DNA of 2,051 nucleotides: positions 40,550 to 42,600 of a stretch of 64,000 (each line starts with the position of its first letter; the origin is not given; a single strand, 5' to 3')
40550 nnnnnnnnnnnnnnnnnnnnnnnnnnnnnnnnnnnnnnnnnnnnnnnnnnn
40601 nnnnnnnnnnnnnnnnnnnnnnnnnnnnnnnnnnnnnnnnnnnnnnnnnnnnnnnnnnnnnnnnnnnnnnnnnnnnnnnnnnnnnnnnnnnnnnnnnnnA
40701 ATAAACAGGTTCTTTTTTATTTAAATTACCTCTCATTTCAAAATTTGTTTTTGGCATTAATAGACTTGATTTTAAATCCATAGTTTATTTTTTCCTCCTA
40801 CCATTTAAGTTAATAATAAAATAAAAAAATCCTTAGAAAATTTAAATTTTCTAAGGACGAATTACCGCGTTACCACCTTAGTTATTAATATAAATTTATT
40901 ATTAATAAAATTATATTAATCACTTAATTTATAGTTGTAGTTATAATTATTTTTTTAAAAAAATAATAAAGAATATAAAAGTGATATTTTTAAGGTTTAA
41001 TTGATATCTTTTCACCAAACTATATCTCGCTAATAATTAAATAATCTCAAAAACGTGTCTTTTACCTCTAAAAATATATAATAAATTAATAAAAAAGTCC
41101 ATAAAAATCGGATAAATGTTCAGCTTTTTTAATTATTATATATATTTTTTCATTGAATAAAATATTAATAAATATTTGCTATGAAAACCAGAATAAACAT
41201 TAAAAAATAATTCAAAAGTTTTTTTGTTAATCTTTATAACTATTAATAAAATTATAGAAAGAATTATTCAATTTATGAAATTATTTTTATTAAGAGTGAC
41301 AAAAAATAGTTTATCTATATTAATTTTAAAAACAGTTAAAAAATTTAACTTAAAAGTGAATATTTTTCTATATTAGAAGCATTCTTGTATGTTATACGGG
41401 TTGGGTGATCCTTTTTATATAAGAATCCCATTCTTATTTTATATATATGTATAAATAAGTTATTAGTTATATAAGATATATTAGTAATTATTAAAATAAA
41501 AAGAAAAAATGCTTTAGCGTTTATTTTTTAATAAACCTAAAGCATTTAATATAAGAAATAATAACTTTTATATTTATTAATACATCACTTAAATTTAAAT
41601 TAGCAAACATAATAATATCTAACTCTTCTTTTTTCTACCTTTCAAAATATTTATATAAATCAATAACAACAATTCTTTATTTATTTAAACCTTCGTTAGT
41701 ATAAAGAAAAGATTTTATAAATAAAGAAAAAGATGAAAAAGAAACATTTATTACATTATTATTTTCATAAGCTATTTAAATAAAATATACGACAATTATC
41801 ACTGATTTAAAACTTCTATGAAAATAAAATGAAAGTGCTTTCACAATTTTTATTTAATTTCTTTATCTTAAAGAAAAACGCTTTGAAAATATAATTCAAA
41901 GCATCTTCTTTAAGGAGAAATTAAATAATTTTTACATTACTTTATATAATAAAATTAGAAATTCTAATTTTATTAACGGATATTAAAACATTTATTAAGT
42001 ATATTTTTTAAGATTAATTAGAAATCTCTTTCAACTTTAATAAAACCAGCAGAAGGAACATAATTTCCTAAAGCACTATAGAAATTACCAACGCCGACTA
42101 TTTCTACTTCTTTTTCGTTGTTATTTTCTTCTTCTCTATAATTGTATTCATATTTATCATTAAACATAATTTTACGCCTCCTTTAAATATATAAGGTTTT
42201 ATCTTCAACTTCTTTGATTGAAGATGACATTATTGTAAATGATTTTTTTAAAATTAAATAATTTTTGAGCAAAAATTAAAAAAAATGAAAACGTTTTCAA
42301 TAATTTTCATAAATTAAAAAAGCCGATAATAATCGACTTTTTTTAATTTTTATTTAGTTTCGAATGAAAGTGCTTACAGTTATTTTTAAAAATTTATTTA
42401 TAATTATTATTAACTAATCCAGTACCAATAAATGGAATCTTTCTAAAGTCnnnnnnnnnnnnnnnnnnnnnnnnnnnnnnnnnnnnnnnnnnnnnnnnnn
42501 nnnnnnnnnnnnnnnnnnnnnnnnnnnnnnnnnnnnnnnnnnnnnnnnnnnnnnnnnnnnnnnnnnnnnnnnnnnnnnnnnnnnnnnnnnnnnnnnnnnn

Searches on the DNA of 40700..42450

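Call 91: search_rna_families(source=window, start=40700, end=42450, threshold=evalue, max_evalue=1)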
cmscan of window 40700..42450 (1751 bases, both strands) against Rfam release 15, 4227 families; matches with E-value up to 1: 5.
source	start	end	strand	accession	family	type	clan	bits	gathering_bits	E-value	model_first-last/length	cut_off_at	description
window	40850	41070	-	RF00230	T-box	Cis-reg; leader;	-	35.7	93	7.6e-06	1-219/219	no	T-box leader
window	40822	40875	-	RF02399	NsiR1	Gene; sRNA;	-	25.9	39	0.019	1-60/60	no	Nitrogen stress-induced RNA 1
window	41507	41547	+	RF03474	mir-4766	Gene; miRNA;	-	24.8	72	0.052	6-49/56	no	mir-4766 microRNA precursor family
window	42314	42383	-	RF02891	AgrB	Gene; antisense;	-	22.5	40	0.63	1-84/84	no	ArsR-gov region gene B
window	41858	41920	+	RF03789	MIR5269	Gene; miRNA;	-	21.7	60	0.65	1-80/80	no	MIR5269 microRNA precursor family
